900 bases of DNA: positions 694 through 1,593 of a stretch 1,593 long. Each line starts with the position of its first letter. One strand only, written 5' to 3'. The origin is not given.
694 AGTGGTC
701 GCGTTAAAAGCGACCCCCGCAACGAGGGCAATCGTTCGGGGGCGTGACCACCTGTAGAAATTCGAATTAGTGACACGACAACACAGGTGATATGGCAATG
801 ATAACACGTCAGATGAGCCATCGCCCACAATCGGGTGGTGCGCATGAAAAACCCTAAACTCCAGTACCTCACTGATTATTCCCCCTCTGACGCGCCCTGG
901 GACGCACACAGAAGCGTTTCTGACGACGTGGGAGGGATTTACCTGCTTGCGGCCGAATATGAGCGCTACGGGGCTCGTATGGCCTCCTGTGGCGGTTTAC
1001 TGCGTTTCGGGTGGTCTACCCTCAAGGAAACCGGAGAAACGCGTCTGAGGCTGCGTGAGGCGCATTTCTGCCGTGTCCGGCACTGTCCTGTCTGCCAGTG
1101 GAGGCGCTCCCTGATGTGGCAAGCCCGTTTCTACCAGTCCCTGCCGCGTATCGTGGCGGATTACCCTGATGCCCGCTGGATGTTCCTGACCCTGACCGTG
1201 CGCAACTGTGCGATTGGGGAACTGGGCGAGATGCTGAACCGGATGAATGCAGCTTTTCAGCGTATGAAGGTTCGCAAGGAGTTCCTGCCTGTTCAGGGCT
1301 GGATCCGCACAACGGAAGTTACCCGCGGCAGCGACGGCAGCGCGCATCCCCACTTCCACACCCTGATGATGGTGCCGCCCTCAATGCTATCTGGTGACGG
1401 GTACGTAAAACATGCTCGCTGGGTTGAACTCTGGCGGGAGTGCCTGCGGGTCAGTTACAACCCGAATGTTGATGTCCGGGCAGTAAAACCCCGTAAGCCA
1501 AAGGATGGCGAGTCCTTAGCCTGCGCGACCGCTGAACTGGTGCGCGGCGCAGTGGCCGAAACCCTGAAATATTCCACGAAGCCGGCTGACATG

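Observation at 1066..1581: Full set of pC194/pUB110-type Rep catalytic motifs, including a Cys-rich CPVC element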

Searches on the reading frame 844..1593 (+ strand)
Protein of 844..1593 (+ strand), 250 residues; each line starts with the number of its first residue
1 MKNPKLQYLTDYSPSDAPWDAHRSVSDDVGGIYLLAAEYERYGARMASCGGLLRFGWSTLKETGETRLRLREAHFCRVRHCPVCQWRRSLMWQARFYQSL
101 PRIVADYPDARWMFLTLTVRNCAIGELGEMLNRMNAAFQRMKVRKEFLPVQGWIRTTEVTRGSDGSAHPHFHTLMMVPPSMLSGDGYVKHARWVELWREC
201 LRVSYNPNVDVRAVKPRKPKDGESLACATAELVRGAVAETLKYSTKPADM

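Call 7: search_protein_families(library=pfam, proteins=[window:844-1593:+], max_evalue=1)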
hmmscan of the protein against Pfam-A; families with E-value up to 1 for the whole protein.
window:844-1593:+ (250 aa): 3 families
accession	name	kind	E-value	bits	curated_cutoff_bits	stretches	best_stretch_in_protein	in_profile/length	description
PF01446.23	Rep_1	-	4.9e-67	226.5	33.2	1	68-250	2-180/253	Replication protein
PF14319.11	Zn_Tnp_IS91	-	0.002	18.5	26.3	1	73-98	51-76/90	Transposase zinc-binding domain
PF23343.2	REP_ORF2-G2P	-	0.011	16.4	27.8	1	113-189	2-61/99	Replication-associated protein ORF2/G2P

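Call 8: search_protein_families(library=ncbifam, proteins=[window:844-1593:+], max_evalue=1)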
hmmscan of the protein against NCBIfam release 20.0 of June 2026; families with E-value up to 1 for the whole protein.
window:844-1593:+ (250 aa): 1 family
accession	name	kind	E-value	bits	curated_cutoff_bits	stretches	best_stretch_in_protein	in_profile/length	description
NF033538.2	transpos_IS91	equivalog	0.032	13.3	125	1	74-174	56-157/356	IS91 family transposase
